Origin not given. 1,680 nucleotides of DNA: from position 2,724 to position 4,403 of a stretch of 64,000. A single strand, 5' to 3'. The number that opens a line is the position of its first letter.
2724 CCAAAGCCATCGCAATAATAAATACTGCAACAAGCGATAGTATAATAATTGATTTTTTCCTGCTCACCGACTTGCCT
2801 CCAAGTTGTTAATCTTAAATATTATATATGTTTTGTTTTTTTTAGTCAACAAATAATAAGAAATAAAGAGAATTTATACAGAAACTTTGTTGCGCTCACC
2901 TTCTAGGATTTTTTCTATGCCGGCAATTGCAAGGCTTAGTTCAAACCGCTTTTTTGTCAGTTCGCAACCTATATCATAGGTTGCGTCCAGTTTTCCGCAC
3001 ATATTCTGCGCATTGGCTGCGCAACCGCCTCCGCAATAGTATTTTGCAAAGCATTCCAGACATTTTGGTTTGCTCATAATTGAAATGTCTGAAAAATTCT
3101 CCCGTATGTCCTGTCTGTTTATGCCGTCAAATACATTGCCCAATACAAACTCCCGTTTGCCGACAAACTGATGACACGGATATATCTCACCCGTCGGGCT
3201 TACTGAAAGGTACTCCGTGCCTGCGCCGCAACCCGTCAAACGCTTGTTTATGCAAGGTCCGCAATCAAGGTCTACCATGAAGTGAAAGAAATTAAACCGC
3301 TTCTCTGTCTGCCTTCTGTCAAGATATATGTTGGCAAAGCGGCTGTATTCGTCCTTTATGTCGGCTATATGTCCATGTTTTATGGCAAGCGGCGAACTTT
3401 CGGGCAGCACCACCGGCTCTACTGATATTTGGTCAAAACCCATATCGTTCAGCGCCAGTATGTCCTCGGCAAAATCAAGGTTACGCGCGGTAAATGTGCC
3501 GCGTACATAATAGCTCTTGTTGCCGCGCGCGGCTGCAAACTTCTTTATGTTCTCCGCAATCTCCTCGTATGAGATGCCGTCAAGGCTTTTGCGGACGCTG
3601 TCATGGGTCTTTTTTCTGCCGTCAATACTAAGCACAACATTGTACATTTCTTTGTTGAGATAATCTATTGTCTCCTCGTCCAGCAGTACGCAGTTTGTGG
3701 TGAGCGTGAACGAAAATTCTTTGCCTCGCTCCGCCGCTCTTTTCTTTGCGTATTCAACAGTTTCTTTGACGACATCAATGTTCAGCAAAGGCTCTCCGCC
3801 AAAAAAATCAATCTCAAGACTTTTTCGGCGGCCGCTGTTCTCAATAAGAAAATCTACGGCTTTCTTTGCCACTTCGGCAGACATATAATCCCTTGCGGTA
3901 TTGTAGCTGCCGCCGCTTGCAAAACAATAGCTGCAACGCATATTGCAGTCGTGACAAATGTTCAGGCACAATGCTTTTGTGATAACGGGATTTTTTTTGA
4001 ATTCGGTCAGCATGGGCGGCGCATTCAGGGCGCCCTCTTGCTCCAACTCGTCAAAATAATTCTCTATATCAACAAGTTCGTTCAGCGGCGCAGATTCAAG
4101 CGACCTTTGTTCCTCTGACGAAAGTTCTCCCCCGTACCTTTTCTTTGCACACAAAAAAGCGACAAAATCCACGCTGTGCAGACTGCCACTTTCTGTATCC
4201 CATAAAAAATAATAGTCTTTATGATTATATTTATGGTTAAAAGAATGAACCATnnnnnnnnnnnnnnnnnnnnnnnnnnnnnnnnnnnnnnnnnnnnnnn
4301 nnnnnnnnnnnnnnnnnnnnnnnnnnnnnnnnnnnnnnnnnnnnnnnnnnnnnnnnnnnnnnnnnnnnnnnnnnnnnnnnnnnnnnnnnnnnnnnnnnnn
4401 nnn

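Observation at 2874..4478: Untracked 56-aa SCIFF/ranthipeptide precursor, translationally coupled to its radical-SAM SPASM maturase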

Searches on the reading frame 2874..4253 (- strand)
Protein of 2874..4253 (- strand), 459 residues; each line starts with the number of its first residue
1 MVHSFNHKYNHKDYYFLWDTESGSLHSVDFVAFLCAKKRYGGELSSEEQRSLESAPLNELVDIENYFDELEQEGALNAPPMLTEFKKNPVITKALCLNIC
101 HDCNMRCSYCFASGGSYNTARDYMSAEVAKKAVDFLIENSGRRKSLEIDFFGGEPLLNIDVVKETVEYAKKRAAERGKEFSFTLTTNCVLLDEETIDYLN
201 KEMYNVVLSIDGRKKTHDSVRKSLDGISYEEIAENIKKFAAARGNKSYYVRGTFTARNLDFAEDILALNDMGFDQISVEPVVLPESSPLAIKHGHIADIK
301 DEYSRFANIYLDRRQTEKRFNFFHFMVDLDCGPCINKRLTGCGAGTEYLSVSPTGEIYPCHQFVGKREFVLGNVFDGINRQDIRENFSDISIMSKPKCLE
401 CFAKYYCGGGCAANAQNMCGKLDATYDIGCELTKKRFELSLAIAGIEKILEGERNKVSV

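Call 3: search_protein_families(library=ncbifam, proteins=[window:2874-4253:-], max_evalue=0.01)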
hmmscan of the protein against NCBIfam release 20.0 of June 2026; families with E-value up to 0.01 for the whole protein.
window:2874-4253:- (459 aa): 77 families (the best 25 are shown)
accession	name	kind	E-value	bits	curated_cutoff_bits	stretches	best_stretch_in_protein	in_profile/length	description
TIGR03974.1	rSAM_six_Cys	equivalog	7.6e-170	565.6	425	1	7-443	2-448/451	thioether cross-link-forming SCIFF peptide maturase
NF040492.1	not_ScfB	exception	8e-146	486.4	855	1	7-443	5-447/450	ScfB-related radical SAM/SPASM orphan maturase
TIGR04064.1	rSAM_nif11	equivalog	1.2e-81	274.8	518.7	1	7-445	5-434/459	nif11-like peptide radical SAM maturase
NF047865.1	rSAM_PapB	equivalog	1.6e-80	270.8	340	1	93-422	3-327/330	PapB family radical SAM/SPASM ranthipeptide maturase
TIGR03906.1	quino_hemo_SAM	equivalog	1.5e-66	225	453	1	54-437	61-440/467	quinohemoprotein amine dehydrogenase maturation protein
TIGR04068.1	rSAM_ocin_clost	equivalog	1.4e-52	179.2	500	2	93-241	84-234/462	Cys-rich peptide radical SAM maturase CcpM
TIGR03978.1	rSAM_paired_1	equivalog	2.1e-41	142.2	370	2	99-280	89-269/466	His-Xaa-Ser system radical SAM maturase HxsB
TIGR04115.1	rSAM_Cxxx_rpt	equivalog_domain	2.4e-36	125.9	350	1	92-436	1-352/359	radical SAM peptide maturase, CXXX-repeat target family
TIGR04280.1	geopep_mat_rSAM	hypoth_equivalog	2.2e-35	122.5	400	2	12-239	16-230/428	geopeptide radical SAM maturase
TIGR03942.1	sulfatase_rSAM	equivalog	2e-30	106.1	349.45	1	100-423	8-336/363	anaerobic sulfatase maturase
NF035951.1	rSAM_RumMC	equivalog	2e-30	106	720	1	15-247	26-267/510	RumMC family radical SAM sactipeptide maturase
NF038170.1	lachnocin_rSAM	equivalog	2.1e-30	106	550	1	92-242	75-226/440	lachnocin radical SAM maturase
NF038107.1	rSAM_NF038107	equivalog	5.7e-29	101.2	600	1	97-419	89-408/444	Cys-every-fifth radical SAM/SPASM peptide maturase CefB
NF041298.1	rSAM_mat_DynA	equivalog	8.4e-29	100.6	450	1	100-437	8-346/356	dynobactin maturation radical SAM/SPASM protein DynA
TIGR04463.1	rSAM_vs_C_rich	equivalog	5.2e-27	94.7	525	1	101-412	90-395/438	TIGR04463 family radical SAM/SPASM RiPP maturase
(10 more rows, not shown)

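Call 4: search_protein_families(library=pfam, proteins=[window:2874-4253:-], max_evalue=0.01)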
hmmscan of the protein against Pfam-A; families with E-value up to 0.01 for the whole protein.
window:2874-4253:- (459 aa): 3 families
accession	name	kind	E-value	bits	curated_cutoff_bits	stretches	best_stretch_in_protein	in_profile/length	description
PF04055.27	Radical_SAM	-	1.1e-17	65.1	29.5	1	98-245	2-142/166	Radical SAM superfamily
PF13353.11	Fer4_12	-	1.7e-10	41.7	22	1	99-215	11-118/137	4Fe-4S single cluster domain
PF13186.11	SPASM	-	0.00015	22.4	21.5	1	342-378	1-42/67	Iron-sulfur cluster-binding domain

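Call 10: find_encoding_contigs(protein=window:2874-4253:-, flank=6000, max_places=6)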
Protein window:2874-4253:- (459 aa): 7 contigs read that carry it; 5 places shown.
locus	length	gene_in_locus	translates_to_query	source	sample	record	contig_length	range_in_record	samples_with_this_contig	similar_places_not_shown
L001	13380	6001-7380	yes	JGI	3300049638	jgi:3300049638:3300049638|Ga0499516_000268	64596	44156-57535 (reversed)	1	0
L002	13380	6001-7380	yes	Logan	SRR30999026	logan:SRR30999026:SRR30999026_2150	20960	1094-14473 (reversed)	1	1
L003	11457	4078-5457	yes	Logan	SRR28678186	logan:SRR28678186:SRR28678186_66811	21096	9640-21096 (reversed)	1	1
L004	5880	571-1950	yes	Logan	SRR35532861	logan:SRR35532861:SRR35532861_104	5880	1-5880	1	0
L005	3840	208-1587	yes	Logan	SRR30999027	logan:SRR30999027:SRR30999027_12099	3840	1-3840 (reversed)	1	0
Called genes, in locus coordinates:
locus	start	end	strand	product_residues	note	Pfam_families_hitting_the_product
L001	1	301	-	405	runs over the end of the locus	PF00764:Arginosuc_synth, PF20979:Arginosuc_syn_C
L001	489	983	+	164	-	PF02075:RuvC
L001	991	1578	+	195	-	PF01330:RuvA_N, PF00633:HHH (faint), PF14520:HHH_5, PF07499:RuvA_C (weak)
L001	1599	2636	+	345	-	PF05496:RuvB_N, PF00004:AAA, PF07728:AAA_5, PF17864:AAA_lid_4, PF05491:WHD_RuvB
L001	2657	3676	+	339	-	PF02547:Queuosine_synth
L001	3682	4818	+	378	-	PF01702:TGT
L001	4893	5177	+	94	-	PF02699:YajC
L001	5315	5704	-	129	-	PF12670:DUF3792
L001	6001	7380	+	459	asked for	PF04055:Radical_SAM, PF13353:Fer4_12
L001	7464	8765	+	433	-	PF21760:SecD_1st, PF22599:SecDF_P1_head, PF02355:SecD_SecF_C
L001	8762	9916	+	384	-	PF02355:SecD_SecF_C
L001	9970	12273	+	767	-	PF01368:DHH, PF02272:DHHA1, PF17768:RecJ_OB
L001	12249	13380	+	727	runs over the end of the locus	PF13328:HD_4, PF01966:HD, PF04607:RelA_SpoT, PF02824:TGS, PF19296:RelA_AH, PF28438:RelA_RIS, PF01842:ACT (weak), PF13291:ACT_4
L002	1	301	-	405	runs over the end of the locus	PF00764:Arginosuc_synth, PF20979:Arginosuc_syn_C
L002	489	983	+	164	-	PF02075:RuvC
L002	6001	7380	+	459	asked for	PF04055:Radical_SAM, PF13353:Fer4_12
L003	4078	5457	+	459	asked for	PF04055:Radical_SAM, PF13353:Fer4_12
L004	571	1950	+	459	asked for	PF04055:Radical_SAM, PF13353:Fer4_12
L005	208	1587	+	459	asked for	PF04055:Radical_SAM, PF13353:Fer4_12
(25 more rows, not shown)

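Call 19: find_related_loci(query=window:2874-4253:-, collection=genome_contigs, flank=4000)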
Query window:2874-4253:- (459 aa) in genome_contigs; peptide patterns used: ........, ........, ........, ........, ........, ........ (x = any residue, [..] = any of these).
505 stretches matched a pattern; 459 encode a relative of the query (tblastn E <= 1e-3); the best 80 are kept; 80 distinct loci.
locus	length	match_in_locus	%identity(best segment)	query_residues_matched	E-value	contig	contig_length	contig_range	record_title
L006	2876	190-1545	83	1-453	0e+0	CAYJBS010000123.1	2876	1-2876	MAG TPA_asm: uncultured Christensenella sp. isolate ERP122455_co1_162 genome assembly, contig: NODE_18064_length_2876_co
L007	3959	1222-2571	68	1-449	0e+0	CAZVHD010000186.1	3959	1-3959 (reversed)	MAG TPA_asm: uncultured Christensenella sp. isolate SRP252850_co1_273 genome assembly, contig: NODE_41898_length_3959_co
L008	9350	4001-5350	67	1-449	0e+0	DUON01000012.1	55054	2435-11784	MAG TPA_asm: Clostridiales bacterium isolate AS08sgBPME_178 170934_AS08, whole genome shotgun sequence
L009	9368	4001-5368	67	1-455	0e+0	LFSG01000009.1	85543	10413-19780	MAG: Clostridiales bacterium DTU072 scaffold8712, whole genome shotgun sequence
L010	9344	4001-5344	62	1-447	0e+0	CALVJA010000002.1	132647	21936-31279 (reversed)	MAG: uncultured Clostridia bacterium isolate BRZ_CF__bin14 genome assembly, contig: BRZ_CF__NODE_131_length_132647_cov_1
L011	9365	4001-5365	58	1-451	3e-175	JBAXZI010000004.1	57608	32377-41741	MAG: Clostridia bacterium isolate SO_2016_CLC_T1_39 scaffold00133_PH3_Jul14_2016, whole genome shotgun sequence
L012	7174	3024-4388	57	1-454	1e-174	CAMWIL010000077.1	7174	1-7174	MAG TPA_asm: uncultured Clostridia bacterium isolate SRR14411269_bin.10_metawrap_v1.3_MAG genome assembly, contig: NODE.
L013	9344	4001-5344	59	1-447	8e-174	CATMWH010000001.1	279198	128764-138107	MAG TPA_asm: uncultured Christensenella sp. isolate MGG29822_1678865761 genome assembly, contig: shHF8_23, whole genome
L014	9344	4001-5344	58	1-447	3e-173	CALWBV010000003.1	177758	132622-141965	MAG: uncultured Christensenellaceae bacterium isolate BRZ_KS__bin91 genome assembly, contig: BRZ_KS__NODE_55_length_1777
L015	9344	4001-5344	58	1-447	1e-173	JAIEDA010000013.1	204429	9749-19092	MAG: Clostridia bacterium isolate SC0386_comb_6 SC0386_comb_6_contig_13, whole genome shotgun sequence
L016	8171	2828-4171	58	1-447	2e-173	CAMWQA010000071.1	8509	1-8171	MAG TPA_asm: uncultured Clostridia bacterium isolate SRR14411243_bin.11_metawrap_v1.3_MAG genome assembly, contig: NODE.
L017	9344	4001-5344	58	1-447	3e-173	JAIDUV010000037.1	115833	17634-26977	MAG: Clostridia bacterium isolate SC0369_comb_17 SC0369_comb_17_contig_37, whole genome shotgun sequence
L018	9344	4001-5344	58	1-447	4e-173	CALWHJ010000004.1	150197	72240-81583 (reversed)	MAG: uncultured Christensenellaceae bacterium isolate BRZ_DR__bin29 genome assembly, contig: BRZ_DR__NODE_145_length_150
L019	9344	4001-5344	58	1-447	1e-172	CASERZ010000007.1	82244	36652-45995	uncultured Christensenella sp. isolate O73_L3_325325_idba_bin.69 genome assembly, contig: O73_L3_325325_idba_bin.69.fa_s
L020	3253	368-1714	57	1-448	0e+0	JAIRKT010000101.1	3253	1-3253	MAG: Christensenellaceae bacterium isolate Cc175_bin14 k119_1045565, whole genome shotgun sequence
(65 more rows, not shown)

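Call 20: search_solved_structures(query=window:2874-4253:-, max_evalue=1e-10, show_alignments=1)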
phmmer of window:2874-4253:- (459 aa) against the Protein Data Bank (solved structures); distinct sequences matched with E-value up to 1e-10: 4.
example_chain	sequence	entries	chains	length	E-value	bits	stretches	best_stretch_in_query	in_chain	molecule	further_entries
5wgg_A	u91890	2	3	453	1.3e-129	436.1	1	6-444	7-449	Radical SAM domain protein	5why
8vpo_A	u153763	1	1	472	3.8e-14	55.6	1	93-434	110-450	Radical SAM core domain-containing protein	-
4k36_A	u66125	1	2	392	4.5e-11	45.4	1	101-439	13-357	Anaerobic sulfatase-maturating enzyme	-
4k37_A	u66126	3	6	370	7.3e-11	44.7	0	101-416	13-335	Anaerobic sulfatase-maturating enzyme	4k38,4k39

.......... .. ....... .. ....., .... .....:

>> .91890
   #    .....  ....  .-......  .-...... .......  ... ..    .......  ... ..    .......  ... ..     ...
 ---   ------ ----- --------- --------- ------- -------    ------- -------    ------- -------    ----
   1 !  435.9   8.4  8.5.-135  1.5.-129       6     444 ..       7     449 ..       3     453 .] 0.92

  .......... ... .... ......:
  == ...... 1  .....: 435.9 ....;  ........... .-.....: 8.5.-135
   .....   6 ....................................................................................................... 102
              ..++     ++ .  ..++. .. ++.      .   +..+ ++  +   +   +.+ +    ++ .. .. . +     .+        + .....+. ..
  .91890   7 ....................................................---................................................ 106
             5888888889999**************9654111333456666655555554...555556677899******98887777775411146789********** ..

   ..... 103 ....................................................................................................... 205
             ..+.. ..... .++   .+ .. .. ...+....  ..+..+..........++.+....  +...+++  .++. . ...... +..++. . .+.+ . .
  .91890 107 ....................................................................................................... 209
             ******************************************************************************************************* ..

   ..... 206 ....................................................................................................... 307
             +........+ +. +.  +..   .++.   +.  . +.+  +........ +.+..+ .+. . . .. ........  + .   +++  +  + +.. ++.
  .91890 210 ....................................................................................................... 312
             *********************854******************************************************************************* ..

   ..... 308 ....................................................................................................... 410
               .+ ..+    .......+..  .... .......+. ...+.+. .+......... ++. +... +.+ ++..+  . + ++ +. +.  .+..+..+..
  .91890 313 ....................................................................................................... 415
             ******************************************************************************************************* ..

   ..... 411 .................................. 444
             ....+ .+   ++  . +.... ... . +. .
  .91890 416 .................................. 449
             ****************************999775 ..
